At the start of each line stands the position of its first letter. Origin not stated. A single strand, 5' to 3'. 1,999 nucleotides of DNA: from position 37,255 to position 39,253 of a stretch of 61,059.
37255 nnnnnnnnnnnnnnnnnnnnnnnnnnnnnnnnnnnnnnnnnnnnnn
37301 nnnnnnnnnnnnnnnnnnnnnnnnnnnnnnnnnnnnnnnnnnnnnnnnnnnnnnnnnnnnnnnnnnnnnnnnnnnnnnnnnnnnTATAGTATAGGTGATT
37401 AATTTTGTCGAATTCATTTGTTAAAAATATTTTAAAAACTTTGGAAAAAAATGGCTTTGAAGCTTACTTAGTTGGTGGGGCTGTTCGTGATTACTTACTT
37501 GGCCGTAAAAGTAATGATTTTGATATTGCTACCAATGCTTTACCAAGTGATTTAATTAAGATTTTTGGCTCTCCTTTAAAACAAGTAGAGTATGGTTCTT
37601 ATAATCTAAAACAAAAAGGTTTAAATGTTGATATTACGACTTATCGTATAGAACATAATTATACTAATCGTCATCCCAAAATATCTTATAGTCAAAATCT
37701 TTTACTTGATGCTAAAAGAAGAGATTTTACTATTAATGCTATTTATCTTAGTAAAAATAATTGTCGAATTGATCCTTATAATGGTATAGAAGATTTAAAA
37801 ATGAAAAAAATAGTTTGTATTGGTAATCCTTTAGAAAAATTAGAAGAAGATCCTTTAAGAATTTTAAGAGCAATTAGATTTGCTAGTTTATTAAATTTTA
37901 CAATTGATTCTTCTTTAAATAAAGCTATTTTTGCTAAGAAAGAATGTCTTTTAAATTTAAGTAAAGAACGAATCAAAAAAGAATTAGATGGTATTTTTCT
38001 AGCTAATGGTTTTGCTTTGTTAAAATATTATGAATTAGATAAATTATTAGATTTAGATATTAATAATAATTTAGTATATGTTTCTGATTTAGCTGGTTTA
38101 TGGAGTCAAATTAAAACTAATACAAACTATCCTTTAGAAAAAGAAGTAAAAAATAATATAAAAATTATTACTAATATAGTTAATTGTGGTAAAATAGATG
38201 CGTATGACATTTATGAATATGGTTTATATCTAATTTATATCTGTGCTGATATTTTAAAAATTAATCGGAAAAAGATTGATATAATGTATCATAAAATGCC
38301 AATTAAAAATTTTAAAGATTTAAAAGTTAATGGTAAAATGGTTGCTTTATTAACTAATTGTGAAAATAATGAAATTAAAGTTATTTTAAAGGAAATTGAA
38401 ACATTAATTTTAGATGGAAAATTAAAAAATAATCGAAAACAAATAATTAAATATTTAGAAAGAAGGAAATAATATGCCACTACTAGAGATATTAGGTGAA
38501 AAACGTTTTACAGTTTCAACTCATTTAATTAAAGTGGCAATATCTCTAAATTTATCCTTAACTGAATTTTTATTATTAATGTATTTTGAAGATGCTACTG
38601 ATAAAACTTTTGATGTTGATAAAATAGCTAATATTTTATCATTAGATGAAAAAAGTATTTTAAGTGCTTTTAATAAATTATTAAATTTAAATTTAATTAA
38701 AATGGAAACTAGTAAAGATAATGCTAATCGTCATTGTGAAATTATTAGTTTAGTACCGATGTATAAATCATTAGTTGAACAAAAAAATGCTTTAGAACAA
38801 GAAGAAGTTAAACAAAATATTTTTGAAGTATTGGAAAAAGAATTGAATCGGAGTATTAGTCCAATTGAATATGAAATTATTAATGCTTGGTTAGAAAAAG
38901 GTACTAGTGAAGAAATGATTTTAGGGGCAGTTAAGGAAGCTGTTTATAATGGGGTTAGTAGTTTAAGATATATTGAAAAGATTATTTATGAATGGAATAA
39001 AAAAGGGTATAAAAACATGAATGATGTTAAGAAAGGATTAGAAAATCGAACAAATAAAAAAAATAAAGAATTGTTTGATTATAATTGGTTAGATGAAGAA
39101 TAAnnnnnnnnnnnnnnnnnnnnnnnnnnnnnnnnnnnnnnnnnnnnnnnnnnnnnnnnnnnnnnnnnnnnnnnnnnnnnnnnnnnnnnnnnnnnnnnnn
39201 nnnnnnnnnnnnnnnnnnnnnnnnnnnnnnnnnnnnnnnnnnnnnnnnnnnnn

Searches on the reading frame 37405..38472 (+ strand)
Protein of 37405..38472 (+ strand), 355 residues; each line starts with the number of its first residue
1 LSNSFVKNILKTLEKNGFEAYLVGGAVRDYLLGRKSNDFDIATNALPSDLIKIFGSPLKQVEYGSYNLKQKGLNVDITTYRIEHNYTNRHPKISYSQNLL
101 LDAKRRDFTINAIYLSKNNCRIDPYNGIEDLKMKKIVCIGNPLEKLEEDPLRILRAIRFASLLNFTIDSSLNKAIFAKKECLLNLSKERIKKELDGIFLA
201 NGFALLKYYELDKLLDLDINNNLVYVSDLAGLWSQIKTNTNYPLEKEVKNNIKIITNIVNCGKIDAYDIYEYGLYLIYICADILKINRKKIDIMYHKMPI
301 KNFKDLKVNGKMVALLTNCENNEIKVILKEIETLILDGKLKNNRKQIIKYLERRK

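Call 28: search_protein_families(library=pfam, proteins=[window:37405-38472:+], max_evalue=0.00001)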
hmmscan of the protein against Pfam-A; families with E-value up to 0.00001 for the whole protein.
window:37405-38472:+ (355 aa): 2 families
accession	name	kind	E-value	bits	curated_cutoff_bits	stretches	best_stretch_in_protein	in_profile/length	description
PF01743.26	PolyA_pol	-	3.6e-29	102.1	23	1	20-136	1-125/126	Poly A polymerase head domain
PF13735.12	tRNA_NucTran2_2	-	2e-08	34.8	27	1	245-350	38-148/149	tRNA nucleotidyltransferase domain 2 putative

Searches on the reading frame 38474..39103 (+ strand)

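Call 28: search_protein_families(library=pfam, proteins=[window:38474-39103:+], max_evalue=0.00001)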
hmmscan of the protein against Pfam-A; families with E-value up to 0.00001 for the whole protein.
window:38474-39103:+ (209 aa): 2 families
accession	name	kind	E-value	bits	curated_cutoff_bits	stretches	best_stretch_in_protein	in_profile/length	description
PF07261.16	DnaB_2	-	1.6e-19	69.8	22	1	117-187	1-72/74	Replication initiation and membrane attachment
PF21984.2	DnaD_N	-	1.5e-07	32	27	1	16-106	3-96/101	DnaD N-terminal domain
